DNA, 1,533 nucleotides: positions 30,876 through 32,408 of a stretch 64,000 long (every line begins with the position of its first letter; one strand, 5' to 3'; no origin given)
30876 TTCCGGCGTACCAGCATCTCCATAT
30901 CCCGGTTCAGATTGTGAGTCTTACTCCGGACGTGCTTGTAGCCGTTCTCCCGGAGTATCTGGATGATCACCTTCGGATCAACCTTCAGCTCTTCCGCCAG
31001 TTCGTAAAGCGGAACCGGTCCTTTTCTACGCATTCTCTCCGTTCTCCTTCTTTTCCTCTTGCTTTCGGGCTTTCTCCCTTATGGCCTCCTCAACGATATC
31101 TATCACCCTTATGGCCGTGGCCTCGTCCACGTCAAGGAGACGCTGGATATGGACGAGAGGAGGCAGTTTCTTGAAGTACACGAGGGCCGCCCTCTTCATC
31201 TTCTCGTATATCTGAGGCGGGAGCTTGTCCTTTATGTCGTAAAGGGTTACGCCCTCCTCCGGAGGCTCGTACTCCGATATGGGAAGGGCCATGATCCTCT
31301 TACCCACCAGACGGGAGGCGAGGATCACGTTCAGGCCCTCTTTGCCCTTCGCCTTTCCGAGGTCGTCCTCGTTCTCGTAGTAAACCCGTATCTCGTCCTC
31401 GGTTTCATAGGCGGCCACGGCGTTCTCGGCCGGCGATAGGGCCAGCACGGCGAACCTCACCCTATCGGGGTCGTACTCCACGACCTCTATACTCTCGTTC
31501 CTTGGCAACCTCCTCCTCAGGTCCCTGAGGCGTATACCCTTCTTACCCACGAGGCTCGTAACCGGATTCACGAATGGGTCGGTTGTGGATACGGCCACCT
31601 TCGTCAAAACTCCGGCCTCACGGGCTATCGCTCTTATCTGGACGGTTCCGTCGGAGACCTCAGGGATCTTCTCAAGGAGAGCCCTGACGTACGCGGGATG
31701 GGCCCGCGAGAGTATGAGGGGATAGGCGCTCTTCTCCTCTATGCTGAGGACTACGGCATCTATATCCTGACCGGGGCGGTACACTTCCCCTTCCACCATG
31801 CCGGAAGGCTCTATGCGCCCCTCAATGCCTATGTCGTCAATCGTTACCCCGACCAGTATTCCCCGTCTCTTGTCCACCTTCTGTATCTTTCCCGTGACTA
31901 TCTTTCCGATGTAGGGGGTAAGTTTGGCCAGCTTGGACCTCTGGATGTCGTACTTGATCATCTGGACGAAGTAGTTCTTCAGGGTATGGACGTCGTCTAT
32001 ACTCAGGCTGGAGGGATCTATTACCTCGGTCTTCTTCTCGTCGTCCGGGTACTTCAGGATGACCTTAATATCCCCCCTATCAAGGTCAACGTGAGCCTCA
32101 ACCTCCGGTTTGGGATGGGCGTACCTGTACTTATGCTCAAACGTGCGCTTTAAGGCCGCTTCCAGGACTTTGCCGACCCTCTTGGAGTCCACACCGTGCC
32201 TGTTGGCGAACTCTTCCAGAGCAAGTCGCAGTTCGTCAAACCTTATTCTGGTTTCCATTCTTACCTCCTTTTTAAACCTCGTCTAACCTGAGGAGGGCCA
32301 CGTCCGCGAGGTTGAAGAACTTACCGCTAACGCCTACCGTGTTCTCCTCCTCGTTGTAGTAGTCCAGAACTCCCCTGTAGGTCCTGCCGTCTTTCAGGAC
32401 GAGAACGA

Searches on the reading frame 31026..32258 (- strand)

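Call 28: search_protein_families(library=ncbifam, proteins=[window:31026-32258:-], max_evalue=0.01)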
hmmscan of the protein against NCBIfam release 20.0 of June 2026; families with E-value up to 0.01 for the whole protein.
window:31026-32258:- (410 aa): 4 families
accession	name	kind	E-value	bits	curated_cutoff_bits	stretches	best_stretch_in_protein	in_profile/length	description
TIGR01953.1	NusA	equivalog_domain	1.5e-51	175.4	253.4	1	77-322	91-333/340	transcription termination factor NusA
NF006645.0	PRK09202.4-5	equivalog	8.9e-31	107.1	532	1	80-330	119-373/540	transcription termination/antitermination protein NusA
NF006642.0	PRK09202.4-1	equivalog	5.1e-11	41.7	687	1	184-328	226-376/614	transcription termination/antitermination protein NusA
TIGR01952.1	nusA_arch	equivalog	7.8e-05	23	74.35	1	236-320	47-131/141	NusA-like transcription termination signal-binding factor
